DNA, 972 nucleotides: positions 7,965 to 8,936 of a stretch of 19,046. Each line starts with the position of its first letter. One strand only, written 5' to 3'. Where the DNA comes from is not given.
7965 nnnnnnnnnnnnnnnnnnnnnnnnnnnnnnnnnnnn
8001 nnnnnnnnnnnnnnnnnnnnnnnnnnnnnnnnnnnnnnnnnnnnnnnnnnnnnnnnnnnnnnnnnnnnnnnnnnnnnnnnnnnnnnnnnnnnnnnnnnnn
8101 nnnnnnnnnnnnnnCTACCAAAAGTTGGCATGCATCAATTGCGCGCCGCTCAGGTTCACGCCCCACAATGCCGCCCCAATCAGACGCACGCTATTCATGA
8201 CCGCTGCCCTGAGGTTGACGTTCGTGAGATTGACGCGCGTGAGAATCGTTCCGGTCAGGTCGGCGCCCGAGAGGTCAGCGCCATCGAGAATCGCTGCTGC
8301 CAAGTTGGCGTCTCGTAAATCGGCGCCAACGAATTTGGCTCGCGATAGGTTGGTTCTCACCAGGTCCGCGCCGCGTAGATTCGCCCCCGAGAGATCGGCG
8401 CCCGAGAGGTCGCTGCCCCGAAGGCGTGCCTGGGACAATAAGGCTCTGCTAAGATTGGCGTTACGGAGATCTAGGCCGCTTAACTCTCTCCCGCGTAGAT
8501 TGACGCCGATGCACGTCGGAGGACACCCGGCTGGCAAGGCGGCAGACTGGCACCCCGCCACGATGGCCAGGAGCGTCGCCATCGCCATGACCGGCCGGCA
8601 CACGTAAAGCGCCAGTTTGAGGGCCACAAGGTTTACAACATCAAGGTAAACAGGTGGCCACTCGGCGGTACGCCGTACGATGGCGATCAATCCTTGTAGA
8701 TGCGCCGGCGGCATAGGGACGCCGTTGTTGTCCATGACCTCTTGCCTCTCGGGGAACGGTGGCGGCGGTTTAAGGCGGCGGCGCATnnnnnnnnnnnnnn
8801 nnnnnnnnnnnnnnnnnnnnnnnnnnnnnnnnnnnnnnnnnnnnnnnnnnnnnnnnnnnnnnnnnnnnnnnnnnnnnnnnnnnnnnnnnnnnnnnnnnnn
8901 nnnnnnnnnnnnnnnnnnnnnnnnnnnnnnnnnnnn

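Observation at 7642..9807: Tandem array of paralogous membrane-anchored pentapeptide-repeat proteins sharing a Cx(2)PxC-x-G-x-NLRGR juxtamembrane motif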

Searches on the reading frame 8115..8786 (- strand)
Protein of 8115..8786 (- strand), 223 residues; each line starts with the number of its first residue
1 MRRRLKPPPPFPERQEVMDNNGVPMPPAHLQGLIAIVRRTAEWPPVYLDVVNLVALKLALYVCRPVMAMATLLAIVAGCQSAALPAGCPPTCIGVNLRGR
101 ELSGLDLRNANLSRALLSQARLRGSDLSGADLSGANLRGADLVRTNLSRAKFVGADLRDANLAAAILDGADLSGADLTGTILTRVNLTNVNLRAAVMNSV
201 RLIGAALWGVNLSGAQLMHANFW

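Call 4: search_protein_families(library=pfam, proteins=[window:8115-8786:-], max_evalue=0.01)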
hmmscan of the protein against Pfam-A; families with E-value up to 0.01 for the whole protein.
window:8115-8786:- (223 aa): 4 families
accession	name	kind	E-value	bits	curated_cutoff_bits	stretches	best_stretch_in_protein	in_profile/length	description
PF00805.28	Pentapeptide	-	1.1e-35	121.2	20.2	4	125-162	1-38/40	Pentapeptide repeats (8 copies)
PF13599.13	Pentapeptide_4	-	7.1e-13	48.9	38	2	146-222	2-78/78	Pentapeptide repeat region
PF13576.12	Pentapeptide_3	-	1.2e-09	38.7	27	2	118-160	2-47/48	Pentapeptide repeats (9 copies)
PF25296.1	Decapeptide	-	0.0089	16.3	45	0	137-178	17-58/74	Decapeptide repeat region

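Call 45: search_protein_families(library=ncbifam, proteins=[window:8115-8786:-], max_evalue=0.001)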
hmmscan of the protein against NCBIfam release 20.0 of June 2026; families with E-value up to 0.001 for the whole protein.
window:8115-8786:- (223 aa): 17 families
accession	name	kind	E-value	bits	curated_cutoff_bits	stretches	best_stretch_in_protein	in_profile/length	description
NF052603.1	penta_Alr5209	equivalog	2.5e-23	82.3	125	2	129-198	22-91/113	Alr5209 family pentapeptide repeat protein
NF047416.1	penta_HetL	equivalog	8.6e-22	77.7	260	1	126-221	24-119/218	heterocyst differentiation pentapeptide repeat protein HetL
NF011744.0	PRK15197.1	equivalog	4.5e-18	65.4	274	1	96-190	165-259/291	SPI-2 type III secretion system effector PipB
NF011743.0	PRK15196.1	equivalog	1.2e-17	63.9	354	1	94-221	151-278/350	type III secretion system effector PipB2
NF000071.4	penta_rpt_QnrA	exception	9.5e-12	45.1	450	2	102-180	119-197/218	QnrA family quinolone resistance pentapeptide repeat protein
NF000349.1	mfpA_AE000516.2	equivalog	9.6e-11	41.8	360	2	94-145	96-147/183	pentapeptide repeat protein MfpA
NF033086.2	penta_rpt_Qnr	equivalog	2.4e-10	40.5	240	1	103-181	114-192/211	Qnr family pentapeptide repeat protein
NF000420.1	penta_rpt_QnrB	exception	1.1e-08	35.4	460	1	108-222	52-161/214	QnrB family quinolone resistance pentapeptide repeat protein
NF012151.0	penta_rpt_QnrAS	exception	1.6e-08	34.9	490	1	102-182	119-199/218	QnrAS family quinolone resistance pentapeptide repeat protein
NF000421.1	penta_rpt_QnrVC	exception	3.7e-08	33.6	460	0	92-144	144-196/218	QnrVC family quinolone resistance pentapeptide repeat protein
NF012152.0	penta_rpt_QnrC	exception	1.3e-07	31.8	500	0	149-216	56-128/221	QnrC family quinolone resistance pentapeptide repeat protein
NF038182.1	penta_rpt_SmQnr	exception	1.4e-07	31.5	460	1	106-183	121-198/215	SmQnr family pentapeptide repeat protein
NF011904.1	PRK15377.1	subfamily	1.5e-07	30.2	500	1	96-207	15-130/606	type III secretion system effector HECT-type E3 ubiquitin transferase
NF000056.3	penta_rpt_QnrS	exception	2.1e-07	30.8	460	1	102-179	119-196/218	QnrS family quinolone resistance pentapeptide repeat protein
NF033375.2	penta_rpt_QnrE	exception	2.6e-07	30.8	480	0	91-137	150-196/214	QnrE family quinolone resistance pentapeptide repeat protein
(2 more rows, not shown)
